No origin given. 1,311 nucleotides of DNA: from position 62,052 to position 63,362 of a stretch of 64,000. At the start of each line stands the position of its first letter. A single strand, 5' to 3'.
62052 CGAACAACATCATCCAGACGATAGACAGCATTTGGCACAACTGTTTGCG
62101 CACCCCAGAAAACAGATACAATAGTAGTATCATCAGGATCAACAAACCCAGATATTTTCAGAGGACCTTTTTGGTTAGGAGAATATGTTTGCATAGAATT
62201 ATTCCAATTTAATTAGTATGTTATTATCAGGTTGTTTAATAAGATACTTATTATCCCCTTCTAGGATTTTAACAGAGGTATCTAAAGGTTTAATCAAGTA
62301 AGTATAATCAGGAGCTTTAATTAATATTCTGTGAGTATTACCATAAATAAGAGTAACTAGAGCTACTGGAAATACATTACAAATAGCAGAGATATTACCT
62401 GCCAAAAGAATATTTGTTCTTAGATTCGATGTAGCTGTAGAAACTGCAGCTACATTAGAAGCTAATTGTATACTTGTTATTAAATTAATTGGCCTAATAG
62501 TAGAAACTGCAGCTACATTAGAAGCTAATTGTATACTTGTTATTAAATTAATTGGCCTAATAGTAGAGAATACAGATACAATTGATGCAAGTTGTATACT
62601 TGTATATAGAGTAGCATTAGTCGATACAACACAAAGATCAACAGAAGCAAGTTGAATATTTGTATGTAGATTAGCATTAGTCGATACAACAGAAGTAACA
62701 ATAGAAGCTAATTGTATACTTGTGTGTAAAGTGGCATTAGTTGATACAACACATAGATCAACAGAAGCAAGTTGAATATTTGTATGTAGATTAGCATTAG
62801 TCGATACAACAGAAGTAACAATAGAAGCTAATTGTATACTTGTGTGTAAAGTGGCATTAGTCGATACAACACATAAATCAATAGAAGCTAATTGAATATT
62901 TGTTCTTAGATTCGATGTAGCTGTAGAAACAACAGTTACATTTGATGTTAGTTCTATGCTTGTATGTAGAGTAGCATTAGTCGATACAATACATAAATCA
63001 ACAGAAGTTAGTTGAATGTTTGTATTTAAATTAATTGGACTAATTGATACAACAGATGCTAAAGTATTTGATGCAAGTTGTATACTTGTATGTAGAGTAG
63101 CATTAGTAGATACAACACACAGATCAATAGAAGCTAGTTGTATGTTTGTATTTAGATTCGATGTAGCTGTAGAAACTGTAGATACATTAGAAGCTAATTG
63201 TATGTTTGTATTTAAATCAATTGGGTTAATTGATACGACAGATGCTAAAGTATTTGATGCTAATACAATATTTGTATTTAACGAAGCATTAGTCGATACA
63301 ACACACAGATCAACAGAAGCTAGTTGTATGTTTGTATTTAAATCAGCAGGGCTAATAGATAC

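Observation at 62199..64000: Fibre-like gene made of about 26 tandem 60-bp (20-aa) repeats, missed by the ORF track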

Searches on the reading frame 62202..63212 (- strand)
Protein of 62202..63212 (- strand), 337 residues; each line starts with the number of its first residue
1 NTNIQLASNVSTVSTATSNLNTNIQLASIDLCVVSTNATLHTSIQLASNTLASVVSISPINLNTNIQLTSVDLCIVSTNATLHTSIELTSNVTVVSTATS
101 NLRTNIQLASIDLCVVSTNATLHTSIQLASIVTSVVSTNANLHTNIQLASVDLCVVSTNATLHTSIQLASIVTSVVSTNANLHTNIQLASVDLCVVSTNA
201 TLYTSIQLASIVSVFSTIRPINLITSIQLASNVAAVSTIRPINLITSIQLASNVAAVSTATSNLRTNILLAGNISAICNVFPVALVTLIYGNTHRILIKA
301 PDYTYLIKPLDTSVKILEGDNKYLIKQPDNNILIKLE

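Call 38: predict_structure(alignment_id=A1)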
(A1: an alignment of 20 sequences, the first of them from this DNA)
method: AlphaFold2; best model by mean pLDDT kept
length: 337 residues; sequences in the alignment: 20
mean_pLDDT: 60.0   pTM: 0.51
mean pLDDT of the five models: 60.0, 59.6, 57.5, 57.0, 56.7
residues with pLDDT >= 90: 0; 70-90: 50; 50-70: 237; < 50: 50
segments of 3 or more residues with pLDDT < 50: 291-297, 299-306, 308-324, 326-328, 330-337
pLDDT, mean of each block of 10 residues (from residue 1): 59 60 61 58 61 57 62 63 62 65 63 68 67 70 70 72 72 70 70 66 67 53 60 52 60 55 61 56 55 46 44 42 47 40
secondary structure, 60 per line:
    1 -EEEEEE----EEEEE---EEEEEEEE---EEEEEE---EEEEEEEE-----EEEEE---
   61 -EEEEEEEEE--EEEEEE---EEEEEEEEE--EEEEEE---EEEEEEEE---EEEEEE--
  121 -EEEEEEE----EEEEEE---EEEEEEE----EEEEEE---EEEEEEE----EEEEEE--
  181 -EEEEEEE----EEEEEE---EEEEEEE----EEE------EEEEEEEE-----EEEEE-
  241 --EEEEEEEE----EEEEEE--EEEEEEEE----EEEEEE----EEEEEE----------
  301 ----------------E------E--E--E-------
elements in order: E2-7 E12-16 E20-27 E31-36 E40-47 E53-57 E62-70 E73-78 E82-90 E93-98 E102-109 E113-118 E122-128 E133-138 E142-148 E153-158 E162-168 E173-178 E182-188 E193-198 E202-208 E213-215 E222-229 E235-239 E243-250 E255-260 E263-270 E275-280 E285-290

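Call 40: fold_search(model_id=the predicted structure, library=pdb)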
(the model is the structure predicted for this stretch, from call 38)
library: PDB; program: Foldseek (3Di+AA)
matches with E <= 10: 18; with E <= 0.001: 0
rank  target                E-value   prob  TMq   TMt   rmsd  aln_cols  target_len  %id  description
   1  7jvi_A                7.9e-01  0.15  0.31  0.27  13.1       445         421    9  Crystal structure of a beta-helix domain retrieved from capybara gut metagenome (released 2021-09-08)
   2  8c50_A                1.3e+00  0.10  0.24  0.23  14.6       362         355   11  Pontibacter korlensis curli subunit CsgA (released 2023-06-28)
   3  8cpk_A                2.2e+00  0.16  0.36  0.33  11.6       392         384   10  Crystal structure of EtpA secretion domain from Enterotoxigenic Escherichia coli (released 2024-01-10)
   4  3h09_B                3.3e+00  0.04  0.23  0.11  15.3       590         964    8  The structure of Haemophilus influenzae IgA1 protease (released 2009-04-21)
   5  7o9q_B                4.0e+00  0.06  0.28  0.29  12.3       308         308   13  Crystal structure of the Awp1 (adhesin-like wall protein 1) A-domain from Candida glabrata (released 2021-12-15)
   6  6eu4_A                4.2e+00  0.02  0.19  0.13  14.6       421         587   11  Structure of Acinetobacter phage vb_AbaP_AS12 gp42 tailspike (released 2018-11-07)
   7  6p5t_C                4.5e+00  0.02  0.17  0.09  18.4       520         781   10  Surface-layer (S-layer) RsaA protein from Caulobacter crescentus bound to strontium and iodide (released 2020-01-15)
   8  2qv3                  4.7e+00  0.05  0.25  0.21  12.8       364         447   10  Crystal Structure of the Helicobacter pylori Vacuolating Toxin p55 Domain (released 2007-10-23)
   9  6eio                  4.7e+00  0.02  0.11  0.15  18.4       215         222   12  Crystal structure of an ice binding protein from an Antarctic Biological Consortium (released 2018-03-28)
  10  6z7p_A                4.9e+00  0.01  0.14  0.06  18.8       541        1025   10  Composite model of the Caulobacter crescentus S-layer bound to the O-antigen of lipopolysaccharide (released 2020-07-15)
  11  3dj4                  4.9e+00  0.01  0.10  0.09  13.1       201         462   12  Crystal Structure of GlmU from Mycobacterium tuberculosis in complex with URIDINE-DIPHOSPHATE-N-ACETYLGLUCOSAMINE. (released 2009-05-19)
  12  5n8p_A                7.1e+00  0.01  0.14  0.08  18.7       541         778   10  S-layer protein RsaA from C. crescentus (released 2017-04-12)
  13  7y5s_A                7.1e+00  0.01  0.14  0.12  16.4       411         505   10  CryoEM structure of Klebsiella phage Kp7 type I tail fiber gp51 in vitro (released 2023-06-21)
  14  7o84_B                7.4e+00  0.04  0.33  0.29  14.4       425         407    9  Structure of the PL6 family alginate lyase Pedsa0632 from Pseudopedobacter saltans in complex with substrate (released 2021-07-28)
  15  1qa3                  7.4e+00  0.02  0.23  0.18  12.9       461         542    9  TAILSPIKE PROTEIN, MUTANT A334I (released 2000-01-12)
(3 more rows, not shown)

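Call 41: find_homologous_proteins(query=A1, max_evalue=0.00001)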
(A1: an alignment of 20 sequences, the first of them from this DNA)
Query A1 (20 sequences) (337 aa, profile of the alignment): 66 proteins with E <= 0.00001 among 8000 candidates.
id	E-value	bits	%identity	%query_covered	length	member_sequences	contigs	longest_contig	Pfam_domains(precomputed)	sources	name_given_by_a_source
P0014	9.5e-49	184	29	37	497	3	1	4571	-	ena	-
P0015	5.5e-45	172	32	44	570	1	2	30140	PF13385.14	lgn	-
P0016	4.4e-43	165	28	49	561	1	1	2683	-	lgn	-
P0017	1.8e-39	154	-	-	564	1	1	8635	-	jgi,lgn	jgi:hypothetical protein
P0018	2.5e-39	153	-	-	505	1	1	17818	-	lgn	-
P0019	2.8e-39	153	41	13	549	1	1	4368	-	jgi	jgi:hypothetical protein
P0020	6.0e-39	152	28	70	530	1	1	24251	PF13385.14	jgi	-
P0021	5.6e-38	149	29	50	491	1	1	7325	PF13385.14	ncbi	-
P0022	7.4e-37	145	46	8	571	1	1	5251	PF13385.14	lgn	-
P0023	3.9e-35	139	29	57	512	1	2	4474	-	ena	-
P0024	5.8e-34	136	31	40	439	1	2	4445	-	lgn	-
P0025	8.1e-34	135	-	-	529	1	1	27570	PF13385.14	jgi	jgi:hypothetical protein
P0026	8.5e-34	135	41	30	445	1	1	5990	-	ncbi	-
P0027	3.2e-33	133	32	60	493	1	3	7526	-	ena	-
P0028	1.7e-32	131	28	58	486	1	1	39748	PF13385.14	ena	-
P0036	1.2e-29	121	-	-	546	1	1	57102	PF13385.14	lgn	-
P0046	3.7e-26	110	-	-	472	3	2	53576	-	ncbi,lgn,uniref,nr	ncbi:hypothetical protein [Luteitalea sp.]|uniref:hypothetical protein n=1 Tax=Luteitalea sp. TaxID=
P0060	3.0e-20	91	47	43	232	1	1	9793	-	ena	-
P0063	2.4e-19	88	-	-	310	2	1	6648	PF23148.2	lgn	-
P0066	2.7e-17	81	38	37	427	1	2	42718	PF13385.14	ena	-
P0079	3.0e-8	51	33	42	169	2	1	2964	-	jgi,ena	jgi:hypothetical protein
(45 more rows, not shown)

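Call 43: find_encoding_contigs(protein=P0063, flank=10000, max_places=3)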
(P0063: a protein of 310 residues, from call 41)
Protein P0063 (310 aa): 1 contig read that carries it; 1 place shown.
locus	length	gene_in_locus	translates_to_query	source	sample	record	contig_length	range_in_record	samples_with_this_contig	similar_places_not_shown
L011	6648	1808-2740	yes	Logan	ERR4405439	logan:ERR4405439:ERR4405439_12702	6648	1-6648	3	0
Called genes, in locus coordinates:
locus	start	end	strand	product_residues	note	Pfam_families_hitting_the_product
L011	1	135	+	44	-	?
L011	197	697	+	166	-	-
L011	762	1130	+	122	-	-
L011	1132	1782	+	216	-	PF24175:SU10_adaptor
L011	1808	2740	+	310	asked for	PF23148:Gp77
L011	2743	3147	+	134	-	PF16083:Phage_holin_3_3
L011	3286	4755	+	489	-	-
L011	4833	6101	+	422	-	-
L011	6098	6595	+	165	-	-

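Call 44: find_encoding_contigs(protein=P0060, flank=10000, max_places=3)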
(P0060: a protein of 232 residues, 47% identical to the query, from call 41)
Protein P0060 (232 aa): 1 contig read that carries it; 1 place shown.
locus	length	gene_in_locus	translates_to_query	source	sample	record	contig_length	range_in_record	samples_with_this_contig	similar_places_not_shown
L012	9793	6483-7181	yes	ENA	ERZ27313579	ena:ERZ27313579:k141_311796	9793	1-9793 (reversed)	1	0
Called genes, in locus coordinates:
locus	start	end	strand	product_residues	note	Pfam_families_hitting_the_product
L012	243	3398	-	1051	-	PF13884:Peptidase_S74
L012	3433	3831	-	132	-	-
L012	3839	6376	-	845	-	-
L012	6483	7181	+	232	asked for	-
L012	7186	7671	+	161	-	-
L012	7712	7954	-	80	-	-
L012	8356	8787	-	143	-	PF19835:SegE_GIY-YIG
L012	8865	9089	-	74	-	-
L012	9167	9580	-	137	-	-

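Call 45: find_encoding_contigs(protein=P0079, flank=10000, max_places=3)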
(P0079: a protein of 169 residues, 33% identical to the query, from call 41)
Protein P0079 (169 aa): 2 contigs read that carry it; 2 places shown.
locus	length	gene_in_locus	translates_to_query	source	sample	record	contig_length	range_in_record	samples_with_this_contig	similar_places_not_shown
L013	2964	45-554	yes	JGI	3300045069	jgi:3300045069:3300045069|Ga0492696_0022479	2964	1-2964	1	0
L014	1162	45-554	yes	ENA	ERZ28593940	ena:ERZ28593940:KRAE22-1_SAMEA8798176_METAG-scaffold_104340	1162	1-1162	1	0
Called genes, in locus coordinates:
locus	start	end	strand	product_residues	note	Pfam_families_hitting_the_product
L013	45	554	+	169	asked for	-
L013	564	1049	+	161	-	-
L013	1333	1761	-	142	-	PF19835:SegE_GIY-YIG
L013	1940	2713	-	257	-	-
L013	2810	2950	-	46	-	-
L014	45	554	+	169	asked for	-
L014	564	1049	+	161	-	-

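Call 48: search_dna_similar(query=P0060, collection=phages, mode=protein, max_evalue=0.001, max_rows=25)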
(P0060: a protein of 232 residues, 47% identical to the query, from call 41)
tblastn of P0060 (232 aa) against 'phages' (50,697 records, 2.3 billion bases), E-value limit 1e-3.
No match.

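Call 50: search_dna_similar(query=P0020, collection=phages, mode=protein, max_evalue=0.001, max_rows=30)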
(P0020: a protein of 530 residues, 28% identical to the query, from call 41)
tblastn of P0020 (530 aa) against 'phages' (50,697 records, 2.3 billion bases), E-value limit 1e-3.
No match.

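Call 51: search_solved_structures(query=A1, max_evalue=10, show_alignments=3)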
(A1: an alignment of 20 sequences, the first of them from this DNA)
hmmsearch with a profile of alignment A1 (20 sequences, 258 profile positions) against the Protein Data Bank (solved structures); distinct sequences matched with E-value up to 10: 0.

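Call 64: search_protein_representatives(alignment_id=A1)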
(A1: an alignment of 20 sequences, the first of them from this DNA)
Query: 20 sequences, 258 profile positions. Proteins with E-value up to 0.001 (for the whole library): 2830; up to 1e-10: 1595; up to 1e-30: 414. The best 150 are listed.
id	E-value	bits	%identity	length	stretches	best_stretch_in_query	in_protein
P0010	2.5e-135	466.0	-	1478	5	4-258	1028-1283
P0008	1.7e-117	407.6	-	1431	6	3-258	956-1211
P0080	3.0e-112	390.4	-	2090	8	10-224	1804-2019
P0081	1.4e-110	384.9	-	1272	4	1-212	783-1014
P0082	2.8e-107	374.1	-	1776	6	21-233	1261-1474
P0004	1.4e-102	358.7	-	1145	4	7-258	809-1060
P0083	5.9e-102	356.7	-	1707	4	6-175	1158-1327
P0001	6.1e-102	356.6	-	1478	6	1-247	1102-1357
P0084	7.8e-99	346.4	-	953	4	25-181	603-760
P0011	1.4e-97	342.3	-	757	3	2-258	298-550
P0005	1.0e-89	316.5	-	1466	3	1-258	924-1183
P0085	2.7e-87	308.6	-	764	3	4-177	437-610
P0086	5.5e-86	304.3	-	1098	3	6-183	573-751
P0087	8.5e-85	300.4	-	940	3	6-240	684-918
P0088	5.1e-84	297.9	-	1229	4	12-183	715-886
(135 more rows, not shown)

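Call 66: search_protein_families(library=pfam, alignment_id=A4, max_evalue=0.001)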
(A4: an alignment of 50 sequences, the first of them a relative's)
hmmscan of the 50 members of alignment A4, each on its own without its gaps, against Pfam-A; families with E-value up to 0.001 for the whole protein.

A. member 1, P0158 (1154 aa): 0 families

B. families by the number of members that match (of 50 scanned): 10 families
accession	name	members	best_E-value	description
PF13385.13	Laminin_G_3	8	7.1e-17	Concanavalin A-like lectin/glucanases superfamily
PF13927.12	Ig_3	2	1.1e-07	Immunoglobulin domain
PF13313.11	DUF4082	1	1.2e-34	Domain of unknown function (DUF4082)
PF23148.1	Gp77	1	1e-08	Podophage GP4 fiber-tail adaptor protein gp77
PF24517.2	CBM96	1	9.1e-08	Carbohydrate-binding module family 96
PF13573.12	SprB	1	8.2e-07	SprB repeat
PF06848.17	Disaggr_repeat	1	2e-05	Disaggregatase related repeat domain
PF15902.12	Sortilin-Vps10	1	2.3e-05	Sortilin, neurotensin receptor 3,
PF19822.4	DUF6304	1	7.8e-05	Family of unknown function (DUF6304)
PF07679.22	I-set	1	0.00055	Immunoglobulin I-set domain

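Call 67: search_protein_families(library=phrogs, alignment_id=A4, max_evalue=0.00001)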
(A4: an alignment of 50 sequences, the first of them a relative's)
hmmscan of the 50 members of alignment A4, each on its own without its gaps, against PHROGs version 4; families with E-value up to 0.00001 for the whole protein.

A. member 1, P0158 (1154 aa): 0 families

B. families by the number of members that match (of 50 scanned): 8 families
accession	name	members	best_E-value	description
phrog_3995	-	3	9.6e-11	tail protein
phrog_5314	-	1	5.3e-39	-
phrog_36177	-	1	8.8e-21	-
phrog_2973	-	1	9e-13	Hoc-like head decoration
phrog_4204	-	1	1e-11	tail terminator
phrog_8510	-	1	6.8e-09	virion structural protein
phrog_4069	-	1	4.8e-08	Hoc-like head decoration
phrog_613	-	1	1.3e-06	head protein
